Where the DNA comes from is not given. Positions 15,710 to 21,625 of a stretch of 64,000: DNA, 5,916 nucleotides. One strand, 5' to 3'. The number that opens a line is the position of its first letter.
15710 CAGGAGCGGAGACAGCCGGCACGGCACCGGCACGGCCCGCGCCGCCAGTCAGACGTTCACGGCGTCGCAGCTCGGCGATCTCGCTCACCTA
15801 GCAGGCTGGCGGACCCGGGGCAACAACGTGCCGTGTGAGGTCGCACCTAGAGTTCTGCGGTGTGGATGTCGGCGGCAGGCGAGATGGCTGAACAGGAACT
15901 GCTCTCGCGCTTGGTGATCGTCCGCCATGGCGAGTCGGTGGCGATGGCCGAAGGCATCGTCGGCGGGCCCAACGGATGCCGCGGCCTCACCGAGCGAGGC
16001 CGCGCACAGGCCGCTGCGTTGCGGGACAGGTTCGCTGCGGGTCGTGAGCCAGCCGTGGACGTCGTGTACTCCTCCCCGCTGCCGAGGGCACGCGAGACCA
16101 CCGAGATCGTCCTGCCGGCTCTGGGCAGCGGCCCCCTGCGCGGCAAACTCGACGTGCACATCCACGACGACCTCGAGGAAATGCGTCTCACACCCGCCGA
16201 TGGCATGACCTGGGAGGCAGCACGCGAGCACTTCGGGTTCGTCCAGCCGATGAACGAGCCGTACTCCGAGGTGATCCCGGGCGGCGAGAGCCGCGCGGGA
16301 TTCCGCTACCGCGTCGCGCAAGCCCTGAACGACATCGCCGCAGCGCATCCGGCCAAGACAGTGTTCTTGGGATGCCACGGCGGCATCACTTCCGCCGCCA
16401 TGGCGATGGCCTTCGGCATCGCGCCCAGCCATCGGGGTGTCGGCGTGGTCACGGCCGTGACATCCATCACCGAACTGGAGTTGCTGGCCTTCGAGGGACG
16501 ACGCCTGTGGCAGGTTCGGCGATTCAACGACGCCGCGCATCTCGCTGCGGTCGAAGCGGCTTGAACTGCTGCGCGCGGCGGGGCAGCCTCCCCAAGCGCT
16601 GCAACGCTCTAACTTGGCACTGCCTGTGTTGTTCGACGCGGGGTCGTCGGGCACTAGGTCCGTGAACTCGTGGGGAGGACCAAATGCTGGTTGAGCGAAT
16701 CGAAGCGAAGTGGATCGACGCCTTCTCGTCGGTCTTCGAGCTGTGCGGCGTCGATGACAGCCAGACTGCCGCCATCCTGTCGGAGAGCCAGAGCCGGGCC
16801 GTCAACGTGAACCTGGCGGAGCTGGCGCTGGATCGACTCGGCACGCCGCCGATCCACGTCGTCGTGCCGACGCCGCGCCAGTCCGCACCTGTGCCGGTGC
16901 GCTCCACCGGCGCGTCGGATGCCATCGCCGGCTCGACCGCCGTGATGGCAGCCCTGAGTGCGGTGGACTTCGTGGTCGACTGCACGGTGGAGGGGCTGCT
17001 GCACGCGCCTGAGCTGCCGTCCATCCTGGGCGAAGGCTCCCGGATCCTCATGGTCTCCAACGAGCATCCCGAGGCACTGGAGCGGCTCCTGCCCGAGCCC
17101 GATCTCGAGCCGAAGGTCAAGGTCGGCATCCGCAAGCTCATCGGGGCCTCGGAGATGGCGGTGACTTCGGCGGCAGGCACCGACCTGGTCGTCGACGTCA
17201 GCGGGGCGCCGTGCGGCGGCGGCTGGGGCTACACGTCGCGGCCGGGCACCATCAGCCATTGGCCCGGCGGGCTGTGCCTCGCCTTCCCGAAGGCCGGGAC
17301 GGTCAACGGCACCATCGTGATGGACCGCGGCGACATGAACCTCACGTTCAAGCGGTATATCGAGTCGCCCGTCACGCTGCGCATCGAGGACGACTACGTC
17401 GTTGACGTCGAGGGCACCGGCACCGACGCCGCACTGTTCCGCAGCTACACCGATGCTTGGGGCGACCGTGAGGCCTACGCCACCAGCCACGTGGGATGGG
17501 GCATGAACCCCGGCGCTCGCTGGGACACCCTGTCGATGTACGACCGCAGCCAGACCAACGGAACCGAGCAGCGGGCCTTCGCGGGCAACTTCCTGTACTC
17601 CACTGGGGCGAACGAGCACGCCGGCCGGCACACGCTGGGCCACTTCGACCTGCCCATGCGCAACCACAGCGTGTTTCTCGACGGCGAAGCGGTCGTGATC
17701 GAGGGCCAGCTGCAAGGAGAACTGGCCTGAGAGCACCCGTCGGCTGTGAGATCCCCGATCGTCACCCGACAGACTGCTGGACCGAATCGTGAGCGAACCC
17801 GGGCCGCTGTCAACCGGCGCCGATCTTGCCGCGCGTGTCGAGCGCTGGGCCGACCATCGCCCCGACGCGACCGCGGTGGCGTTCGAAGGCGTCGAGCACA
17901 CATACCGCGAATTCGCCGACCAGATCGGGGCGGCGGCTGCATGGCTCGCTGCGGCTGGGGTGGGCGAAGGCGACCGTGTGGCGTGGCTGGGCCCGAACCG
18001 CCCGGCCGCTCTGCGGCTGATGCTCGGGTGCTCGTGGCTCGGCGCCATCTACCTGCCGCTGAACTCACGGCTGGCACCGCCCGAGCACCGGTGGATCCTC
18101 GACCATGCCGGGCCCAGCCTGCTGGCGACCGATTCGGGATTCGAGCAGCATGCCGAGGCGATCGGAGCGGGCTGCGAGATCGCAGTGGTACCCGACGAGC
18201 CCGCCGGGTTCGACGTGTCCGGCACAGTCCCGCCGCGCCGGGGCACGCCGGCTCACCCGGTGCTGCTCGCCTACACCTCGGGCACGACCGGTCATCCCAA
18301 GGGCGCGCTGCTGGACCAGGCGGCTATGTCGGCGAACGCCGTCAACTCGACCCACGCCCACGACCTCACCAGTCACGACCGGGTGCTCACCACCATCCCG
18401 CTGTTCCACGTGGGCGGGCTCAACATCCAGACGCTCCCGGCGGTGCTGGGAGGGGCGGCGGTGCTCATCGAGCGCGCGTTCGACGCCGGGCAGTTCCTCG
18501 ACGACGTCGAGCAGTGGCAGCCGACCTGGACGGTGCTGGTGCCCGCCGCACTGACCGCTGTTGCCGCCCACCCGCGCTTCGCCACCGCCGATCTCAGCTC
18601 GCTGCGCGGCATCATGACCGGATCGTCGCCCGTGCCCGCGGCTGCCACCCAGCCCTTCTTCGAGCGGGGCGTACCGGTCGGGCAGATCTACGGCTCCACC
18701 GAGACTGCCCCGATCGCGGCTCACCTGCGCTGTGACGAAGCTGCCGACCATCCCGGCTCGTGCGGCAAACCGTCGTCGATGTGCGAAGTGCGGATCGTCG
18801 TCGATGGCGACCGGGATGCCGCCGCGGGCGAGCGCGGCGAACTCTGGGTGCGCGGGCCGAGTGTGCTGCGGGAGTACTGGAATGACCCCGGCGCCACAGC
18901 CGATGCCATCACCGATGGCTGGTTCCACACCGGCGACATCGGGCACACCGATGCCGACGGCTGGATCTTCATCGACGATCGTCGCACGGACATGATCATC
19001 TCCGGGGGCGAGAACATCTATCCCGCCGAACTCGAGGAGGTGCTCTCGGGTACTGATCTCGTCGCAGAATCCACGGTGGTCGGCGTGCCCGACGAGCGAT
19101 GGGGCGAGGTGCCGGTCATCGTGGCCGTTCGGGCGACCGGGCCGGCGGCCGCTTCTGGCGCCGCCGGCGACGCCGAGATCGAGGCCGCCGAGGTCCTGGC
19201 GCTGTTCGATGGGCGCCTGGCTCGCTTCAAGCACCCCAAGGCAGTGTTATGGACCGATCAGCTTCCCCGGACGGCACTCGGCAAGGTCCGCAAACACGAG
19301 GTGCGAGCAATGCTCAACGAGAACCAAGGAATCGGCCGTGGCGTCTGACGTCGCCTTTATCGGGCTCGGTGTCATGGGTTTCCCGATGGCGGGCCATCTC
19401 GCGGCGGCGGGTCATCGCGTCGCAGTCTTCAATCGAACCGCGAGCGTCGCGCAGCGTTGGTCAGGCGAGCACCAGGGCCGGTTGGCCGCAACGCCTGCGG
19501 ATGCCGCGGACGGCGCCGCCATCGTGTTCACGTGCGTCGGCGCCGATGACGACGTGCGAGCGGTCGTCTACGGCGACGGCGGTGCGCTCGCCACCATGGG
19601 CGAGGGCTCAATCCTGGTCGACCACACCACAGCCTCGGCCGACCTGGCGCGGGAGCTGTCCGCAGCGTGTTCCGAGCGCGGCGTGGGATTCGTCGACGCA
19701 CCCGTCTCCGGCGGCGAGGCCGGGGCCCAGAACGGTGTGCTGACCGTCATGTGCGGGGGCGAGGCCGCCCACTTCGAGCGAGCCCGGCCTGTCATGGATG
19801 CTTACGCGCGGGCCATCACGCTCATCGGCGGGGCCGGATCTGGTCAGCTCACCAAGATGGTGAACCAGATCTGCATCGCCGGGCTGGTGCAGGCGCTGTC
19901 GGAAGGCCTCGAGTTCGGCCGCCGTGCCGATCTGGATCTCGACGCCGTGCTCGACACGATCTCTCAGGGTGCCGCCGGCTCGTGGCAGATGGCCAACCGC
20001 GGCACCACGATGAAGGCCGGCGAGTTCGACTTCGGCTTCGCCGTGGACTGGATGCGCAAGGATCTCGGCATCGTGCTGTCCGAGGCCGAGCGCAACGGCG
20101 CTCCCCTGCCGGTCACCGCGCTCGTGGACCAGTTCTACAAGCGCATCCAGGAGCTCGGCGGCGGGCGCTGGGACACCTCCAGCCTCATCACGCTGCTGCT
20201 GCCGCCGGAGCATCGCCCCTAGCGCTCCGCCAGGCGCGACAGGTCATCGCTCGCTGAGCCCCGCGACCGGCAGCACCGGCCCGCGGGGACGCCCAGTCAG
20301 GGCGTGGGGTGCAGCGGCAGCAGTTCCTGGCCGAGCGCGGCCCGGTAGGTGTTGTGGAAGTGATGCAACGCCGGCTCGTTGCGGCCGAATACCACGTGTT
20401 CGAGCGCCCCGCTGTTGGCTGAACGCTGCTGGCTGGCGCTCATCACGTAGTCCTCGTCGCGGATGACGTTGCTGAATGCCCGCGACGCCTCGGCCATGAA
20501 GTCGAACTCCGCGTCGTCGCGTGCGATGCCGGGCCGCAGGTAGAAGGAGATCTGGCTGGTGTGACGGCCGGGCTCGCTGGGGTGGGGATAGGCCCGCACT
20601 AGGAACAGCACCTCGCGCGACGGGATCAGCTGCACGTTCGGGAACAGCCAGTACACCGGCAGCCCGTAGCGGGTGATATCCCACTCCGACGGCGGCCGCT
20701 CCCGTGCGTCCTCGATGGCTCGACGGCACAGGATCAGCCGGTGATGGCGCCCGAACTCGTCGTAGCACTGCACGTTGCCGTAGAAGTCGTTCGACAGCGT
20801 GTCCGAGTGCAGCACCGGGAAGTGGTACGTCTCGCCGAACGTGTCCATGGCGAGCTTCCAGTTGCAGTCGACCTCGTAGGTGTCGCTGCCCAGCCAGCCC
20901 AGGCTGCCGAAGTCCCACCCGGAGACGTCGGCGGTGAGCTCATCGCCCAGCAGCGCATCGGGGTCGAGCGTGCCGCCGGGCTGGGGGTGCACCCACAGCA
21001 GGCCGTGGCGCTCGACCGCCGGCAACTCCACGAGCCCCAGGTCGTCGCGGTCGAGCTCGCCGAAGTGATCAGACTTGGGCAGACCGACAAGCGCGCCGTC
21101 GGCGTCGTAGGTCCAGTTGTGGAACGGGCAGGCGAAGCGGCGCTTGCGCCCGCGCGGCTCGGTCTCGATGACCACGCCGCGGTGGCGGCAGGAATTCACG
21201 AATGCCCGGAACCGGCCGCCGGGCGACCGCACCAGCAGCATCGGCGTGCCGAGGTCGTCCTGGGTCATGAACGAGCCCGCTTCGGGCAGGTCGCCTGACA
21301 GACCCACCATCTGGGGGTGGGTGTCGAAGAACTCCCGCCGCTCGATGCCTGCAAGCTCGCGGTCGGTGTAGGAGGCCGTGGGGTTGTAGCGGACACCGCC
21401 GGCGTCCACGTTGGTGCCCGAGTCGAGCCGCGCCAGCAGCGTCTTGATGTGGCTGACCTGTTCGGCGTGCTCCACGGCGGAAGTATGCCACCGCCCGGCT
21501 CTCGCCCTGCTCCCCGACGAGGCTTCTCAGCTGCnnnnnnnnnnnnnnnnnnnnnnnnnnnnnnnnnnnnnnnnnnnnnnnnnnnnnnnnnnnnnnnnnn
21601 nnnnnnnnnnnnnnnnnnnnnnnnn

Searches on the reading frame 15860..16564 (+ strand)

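Call 56: search_protein_families(library=pfam, proteins=[window:15860-16564:+], max_evalue=0.0001)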
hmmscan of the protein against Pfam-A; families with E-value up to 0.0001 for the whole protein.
window:15860-16564:+ (234 aa): 1 family
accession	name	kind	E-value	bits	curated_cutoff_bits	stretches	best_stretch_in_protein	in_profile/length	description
PF00300.27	His_Phos_1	-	1.8e-34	119.5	21.7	1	18-224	1-193/194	Histidine phosphatase superfamily (branch 1)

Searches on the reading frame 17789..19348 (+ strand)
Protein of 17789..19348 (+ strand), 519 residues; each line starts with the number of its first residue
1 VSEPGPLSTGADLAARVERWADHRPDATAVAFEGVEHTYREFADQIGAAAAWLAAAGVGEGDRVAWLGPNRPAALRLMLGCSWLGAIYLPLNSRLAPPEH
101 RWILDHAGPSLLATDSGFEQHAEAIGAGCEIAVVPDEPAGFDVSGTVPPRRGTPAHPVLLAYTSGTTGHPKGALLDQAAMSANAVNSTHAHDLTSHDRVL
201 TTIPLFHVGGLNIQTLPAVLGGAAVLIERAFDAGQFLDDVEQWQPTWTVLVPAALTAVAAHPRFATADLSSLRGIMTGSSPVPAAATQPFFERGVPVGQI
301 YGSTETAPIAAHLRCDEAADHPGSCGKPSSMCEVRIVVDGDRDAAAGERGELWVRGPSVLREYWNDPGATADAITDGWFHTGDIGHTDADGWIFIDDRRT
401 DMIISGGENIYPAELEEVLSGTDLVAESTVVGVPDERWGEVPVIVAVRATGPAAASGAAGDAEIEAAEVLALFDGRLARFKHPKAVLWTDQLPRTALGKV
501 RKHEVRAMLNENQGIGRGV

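Call 56: search_protein_families(library=pfam, proteins=[window:17789-19348:+], max_evalue=0.0001)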
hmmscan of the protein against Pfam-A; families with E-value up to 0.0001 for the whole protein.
window:17789-19348:+ (519 aa): 2 families
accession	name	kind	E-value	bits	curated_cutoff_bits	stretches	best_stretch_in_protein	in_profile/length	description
PF00501.34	AMP-binding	-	2.7e-82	277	29.9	1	18-364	2-384/384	AMP-binding enzyme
PF13193.12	AMP-binding_C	-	2.8e-13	51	24.5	1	414-499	1-76/76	AMP-binding enzyme C-terminal domain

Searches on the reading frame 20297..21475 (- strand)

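Call 56: search_protein_families(library=pfam, proteins=[window:20297-21475:-], max_evalue=0.0001)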
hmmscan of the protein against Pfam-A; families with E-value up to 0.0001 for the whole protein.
window:20297-21475:- (392 aa): 2 families
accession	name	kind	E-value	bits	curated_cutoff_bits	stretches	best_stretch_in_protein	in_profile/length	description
PF00848.25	Ring_hydroxyl_A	-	4.7e-32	112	24.9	1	196-381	8-206/208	Ring hydroxylating alpha subunit (catalytic domain)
PF00355.32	Rieske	-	1.1e-14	54.6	20.3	1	55-136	3-82/88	Rieske [2Fe-2S] domain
